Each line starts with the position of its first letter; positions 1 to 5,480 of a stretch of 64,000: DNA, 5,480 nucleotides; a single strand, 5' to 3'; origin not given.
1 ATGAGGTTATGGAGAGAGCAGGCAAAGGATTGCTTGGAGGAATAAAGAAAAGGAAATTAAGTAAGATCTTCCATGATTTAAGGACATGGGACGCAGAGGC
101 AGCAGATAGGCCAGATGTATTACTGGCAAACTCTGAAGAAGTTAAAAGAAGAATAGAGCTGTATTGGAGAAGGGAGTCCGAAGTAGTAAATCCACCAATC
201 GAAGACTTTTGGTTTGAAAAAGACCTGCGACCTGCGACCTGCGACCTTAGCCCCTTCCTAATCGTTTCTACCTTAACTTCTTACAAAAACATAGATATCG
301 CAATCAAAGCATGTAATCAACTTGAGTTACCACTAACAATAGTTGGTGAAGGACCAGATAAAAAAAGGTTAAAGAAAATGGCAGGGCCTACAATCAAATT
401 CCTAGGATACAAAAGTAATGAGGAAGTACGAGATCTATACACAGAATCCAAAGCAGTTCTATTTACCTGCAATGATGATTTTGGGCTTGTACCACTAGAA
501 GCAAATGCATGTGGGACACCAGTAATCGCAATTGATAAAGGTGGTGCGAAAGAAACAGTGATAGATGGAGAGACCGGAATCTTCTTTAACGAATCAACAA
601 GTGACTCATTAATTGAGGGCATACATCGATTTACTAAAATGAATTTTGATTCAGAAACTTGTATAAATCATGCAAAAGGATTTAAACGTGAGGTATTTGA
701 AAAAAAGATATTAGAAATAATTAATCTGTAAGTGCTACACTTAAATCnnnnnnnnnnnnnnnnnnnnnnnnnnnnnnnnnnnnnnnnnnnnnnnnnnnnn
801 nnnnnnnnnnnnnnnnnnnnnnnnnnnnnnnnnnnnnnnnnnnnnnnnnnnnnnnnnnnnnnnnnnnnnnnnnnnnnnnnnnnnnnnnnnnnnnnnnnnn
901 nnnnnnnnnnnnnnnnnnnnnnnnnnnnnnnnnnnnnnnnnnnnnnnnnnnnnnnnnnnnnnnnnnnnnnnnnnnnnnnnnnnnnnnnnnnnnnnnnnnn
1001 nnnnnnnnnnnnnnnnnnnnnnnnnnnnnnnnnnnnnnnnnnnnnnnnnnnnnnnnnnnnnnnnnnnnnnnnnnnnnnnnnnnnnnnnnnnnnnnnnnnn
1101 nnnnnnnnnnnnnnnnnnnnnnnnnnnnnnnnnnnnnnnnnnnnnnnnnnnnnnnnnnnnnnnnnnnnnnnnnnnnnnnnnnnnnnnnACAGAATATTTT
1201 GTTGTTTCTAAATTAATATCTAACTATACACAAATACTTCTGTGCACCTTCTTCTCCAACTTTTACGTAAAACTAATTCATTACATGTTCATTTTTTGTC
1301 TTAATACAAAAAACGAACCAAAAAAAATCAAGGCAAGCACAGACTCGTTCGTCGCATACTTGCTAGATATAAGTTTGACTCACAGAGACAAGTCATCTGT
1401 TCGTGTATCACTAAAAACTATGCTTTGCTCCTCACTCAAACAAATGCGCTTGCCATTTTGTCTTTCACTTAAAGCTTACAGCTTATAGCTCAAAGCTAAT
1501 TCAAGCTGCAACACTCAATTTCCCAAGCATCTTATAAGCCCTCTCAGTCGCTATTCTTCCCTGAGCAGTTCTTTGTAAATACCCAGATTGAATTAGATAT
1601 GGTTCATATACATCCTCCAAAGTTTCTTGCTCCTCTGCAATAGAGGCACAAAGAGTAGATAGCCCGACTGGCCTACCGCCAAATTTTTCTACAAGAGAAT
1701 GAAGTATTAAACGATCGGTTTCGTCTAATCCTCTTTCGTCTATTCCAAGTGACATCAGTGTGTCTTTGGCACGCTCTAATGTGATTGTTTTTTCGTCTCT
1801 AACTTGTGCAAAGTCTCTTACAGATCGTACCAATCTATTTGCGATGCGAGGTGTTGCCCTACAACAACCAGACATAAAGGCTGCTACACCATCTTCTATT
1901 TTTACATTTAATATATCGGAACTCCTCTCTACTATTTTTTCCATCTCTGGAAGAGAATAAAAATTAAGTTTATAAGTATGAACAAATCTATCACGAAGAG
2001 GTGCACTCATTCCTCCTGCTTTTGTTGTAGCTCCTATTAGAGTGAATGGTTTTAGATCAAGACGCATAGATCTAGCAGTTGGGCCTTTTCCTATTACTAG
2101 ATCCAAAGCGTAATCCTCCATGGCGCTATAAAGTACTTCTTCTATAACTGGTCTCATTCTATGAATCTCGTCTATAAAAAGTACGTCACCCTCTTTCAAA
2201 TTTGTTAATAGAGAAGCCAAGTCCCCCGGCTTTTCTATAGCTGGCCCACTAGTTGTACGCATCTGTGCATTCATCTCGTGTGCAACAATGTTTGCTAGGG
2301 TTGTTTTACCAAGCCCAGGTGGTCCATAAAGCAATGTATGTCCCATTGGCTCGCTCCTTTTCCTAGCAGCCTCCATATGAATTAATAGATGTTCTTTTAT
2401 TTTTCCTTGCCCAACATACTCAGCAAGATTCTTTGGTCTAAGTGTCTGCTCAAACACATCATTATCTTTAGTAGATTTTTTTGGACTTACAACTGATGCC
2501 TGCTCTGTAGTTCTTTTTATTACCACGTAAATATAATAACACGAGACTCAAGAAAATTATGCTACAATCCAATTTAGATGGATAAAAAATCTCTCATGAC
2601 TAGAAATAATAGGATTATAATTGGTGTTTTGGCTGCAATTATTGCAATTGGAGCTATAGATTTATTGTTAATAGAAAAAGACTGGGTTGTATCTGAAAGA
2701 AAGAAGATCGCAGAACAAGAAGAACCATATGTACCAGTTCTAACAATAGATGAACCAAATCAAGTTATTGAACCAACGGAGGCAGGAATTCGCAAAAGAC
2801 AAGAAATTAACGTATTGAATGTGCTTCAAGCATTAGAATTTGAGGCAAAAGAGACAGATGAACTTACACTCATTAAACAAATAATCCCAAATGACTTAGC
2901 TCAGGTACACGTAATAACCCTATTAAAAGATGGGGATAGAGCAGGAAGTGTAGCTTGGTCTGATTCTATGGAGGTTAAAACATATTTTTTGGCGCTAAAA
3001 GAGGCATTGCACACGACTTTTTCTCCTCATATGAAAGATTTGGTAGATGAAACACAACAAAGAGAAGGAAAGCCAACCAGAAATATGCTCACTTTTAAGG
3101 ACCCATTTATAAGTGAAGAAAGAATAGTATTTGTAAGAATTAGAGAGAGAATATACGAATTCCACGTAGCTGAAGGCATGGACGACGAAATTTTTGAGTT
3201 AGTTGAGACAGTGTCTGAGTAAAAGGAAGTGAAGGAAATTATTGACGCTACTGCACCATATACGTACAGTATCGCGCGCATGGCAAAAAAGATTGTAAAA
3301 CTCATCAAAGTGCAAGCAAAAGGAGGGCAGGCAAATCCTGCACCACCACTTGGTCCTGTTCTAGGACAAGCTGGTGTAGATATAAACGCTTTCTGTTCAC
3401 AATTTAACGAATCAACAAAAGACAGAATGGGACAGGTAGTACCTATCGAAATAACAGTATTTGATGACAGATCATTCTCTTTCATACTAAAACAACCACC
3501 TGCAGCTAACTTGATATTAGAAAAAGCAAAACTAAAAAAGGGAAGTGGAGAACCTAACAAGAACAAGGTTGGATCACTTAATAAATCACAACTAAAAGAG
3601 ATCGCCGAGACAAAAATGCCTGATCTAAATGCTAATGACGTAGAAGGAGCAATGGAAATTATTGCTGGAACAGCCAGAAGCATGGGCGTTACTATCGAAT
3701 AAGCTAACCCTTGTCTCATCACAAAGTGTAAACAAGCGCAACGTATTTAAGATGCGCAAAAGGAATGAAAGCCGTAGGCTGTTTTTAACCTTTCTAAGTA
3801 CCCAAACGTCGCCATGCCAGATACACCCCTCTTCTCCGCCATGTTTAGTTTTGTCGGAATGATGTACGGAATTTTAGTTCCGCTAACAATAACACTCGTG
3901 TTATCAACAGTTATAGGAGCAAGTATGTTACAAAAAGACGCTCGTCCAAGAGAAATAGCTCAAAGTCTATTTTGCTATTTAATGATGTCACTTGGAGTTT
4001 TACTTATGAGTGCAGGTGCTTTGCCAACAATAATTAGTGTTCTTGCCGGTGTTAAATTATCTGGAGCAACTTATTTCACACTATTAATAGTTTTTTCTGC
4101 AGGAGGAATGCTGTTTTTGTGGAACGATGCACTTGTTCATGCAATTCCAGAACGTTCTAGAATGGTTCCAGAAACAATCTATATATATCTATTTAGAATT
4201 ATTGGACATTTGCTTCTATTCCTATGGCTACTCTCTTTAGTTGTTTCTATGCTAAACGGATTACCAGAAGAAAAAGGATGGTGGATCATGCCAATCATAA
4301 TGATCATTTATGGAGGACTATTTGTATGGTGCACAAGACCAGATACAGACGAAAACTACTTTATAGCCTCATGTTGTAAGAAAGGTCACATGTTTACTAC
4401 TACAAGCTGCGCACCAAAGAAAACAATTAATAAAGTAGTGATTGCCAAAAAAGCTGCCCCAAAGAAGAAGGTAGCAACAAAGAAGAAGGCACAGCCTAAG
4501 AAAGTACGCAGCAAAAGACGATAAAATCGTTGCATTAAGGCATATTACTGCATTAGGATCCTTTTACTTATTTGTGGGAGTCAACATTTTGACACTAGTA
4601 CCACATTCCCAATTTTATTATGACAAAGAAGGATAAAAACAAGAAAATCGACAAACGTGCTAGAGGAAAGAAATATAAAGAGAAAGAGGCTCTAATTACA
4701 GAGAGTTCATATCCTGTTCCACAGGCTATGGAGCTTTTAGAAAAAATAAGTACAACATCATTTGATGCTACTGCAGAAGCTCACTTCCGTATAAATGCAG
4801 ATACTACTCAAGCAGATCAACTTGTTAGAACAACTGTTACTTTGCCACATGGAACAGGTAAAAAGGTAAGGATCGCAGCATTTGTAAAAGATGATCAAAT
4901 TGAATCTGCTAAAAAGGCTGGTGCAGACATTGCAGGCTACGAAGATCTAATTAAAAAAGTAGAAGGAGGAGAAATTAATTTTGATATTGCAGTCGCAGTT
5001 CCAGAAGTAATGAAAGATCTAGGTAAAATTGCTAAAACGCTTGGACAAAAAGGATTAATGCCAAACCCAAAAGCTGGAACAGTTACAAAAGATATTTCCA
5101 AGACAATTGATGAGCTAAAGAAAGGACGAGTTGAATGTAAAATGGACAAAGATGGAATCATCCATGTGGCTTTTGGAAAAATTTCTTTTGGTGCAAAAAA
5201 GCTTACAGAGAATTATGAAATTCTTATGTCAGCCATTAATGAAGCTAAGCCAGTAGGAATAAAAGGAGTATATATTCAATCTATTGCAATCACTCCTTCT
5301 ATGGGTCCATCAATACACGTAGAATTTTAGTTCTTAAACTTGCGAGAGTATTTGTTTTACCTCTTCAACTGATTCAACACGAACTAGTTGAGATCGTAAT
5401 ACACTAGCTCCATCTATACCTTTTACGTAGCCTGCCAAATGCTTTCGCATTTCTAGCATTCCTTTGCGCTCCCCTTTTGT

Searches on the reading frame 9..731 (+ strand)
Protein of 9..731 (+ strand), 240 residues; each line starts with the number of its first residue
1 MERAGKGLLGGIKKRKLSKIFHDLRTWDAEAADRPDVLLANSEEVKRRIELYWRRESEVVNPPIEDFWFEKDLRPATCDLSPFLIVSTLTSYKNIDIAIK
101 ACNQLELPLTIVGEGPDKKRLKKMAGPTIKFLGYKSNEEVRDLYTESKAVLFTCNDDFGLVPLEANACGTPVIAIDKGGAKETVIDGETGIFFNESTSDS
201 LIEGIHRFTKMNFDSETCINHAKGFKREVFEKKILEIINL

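Call 68: search_protein_families(library=pfam, proteins=[window:9-731:+], max_evalue=0.000001)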
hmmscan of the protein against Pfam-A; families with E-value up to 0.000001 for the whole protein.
window:9-731:+ (240 aa): 3 families
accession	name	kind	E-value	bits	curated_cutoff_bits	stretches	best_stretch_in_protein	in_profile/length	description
PF00534.26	Glycos_transf_1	-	8.9e-30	103.9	26.4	1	83-223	18-170/172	Glycosyl transferases group 1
PF13692.12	Glyco_trans_1_4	-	3.7e-22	79.6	27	1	84-207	5-138/142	Glycosyl transferases group 1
PF20706.3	GT4-conflict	-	6.1e-07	29.2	26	1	90-184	209-320/385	Family 4 Glycosyltransferase in conflict systems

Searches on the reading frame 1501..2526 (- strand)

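Call 68: search_protein_families(library=pfam, proteins=[window:1501-2526:-], max_evalue=0.000001)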
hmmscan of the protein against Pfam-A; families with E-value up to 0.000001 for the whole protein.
window:1501-2526:- (341 aa): 5 families
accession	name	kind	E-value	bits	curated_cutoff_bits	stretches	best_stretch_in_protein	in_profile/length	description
PF05496.18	RuvB_N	-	4.5e-75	251.2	27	1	29-186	1-158/159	Holliday junction DNA helicase RuvB P-loop domain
PF05491.19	RuvB_C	-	5.1e-23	81.3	24.7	1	264-334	1-71/72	RuvB C-terminal winged helix domain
PF17864.7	AAA_lid_4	-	4.8e-22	78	27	1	190-263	1-74/74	RuvB AAA lid domain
PF00004.35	AAA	-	6.8e-20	72.3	21.2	1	65-185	2-127/131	ATPase family associated with various cellular activities (AAA)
PF07728.20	AAA_5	-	5.3e-12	46.4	22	1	63-181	1-139/139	AAA domain (dynein-related subfamily)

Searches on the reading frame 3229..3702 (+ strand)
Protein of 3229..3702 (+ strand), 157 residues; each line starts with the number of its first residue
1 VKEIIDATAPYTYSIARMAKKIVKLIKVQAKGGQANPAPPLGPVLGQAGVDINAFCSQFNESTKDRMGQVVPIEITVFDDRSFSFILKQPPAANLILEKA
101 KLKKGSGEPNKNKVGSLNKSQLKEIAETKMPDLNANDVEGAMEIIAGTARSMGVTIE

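Call 68: search_protein_families(library=pfam, proteins=[window:3229-3702:+], max_evalue=0.000001)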
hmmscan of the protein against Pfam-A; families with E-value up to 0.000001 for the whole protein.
window:3229-3702:+ (157 aa): 2 families
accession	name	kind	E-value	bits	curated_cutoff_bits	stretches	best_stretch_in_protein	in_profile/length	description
PF00298.24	Ribosomal_L11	-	3.3e-28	98.3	21.4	1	88-156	1-69/69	Ribosomal protein L11, RNA binding domain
PF03946.19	Ribosomal_L11_N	-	1.7e-24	85.8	32.9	1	26-83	1-58/58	Ribosomal protein L11, N-terminal domain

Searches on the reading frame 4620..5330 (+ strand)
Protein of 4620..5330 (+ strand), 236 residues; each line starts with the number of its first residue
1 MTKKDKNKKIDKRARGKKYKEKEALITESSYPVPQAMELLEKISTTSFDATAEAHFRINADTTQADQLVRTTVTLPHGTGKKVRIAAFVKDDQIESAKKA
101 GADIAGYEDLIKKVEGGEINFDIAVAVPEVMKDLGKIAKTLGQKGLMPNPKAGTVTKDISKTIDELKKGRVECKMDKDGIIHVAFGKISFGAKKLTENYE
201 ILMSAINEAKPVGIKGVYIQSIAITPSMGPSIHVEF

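Call 68: search_protein_families(library=pfam, proteins=[window:4620-5330:+], max_evalue=0.000001)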
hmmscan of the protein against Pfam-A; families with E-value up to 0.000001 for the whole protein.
window:4620-5330:+ (236 aa): 1 family
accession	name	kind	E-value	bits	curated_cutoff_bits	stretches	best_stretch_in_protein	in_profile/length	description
PF00687.26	Ribosomal_L1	-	1.5e-57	194.8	32.2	1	40-230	1-198/198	Ribosomal protein L1p/L10e family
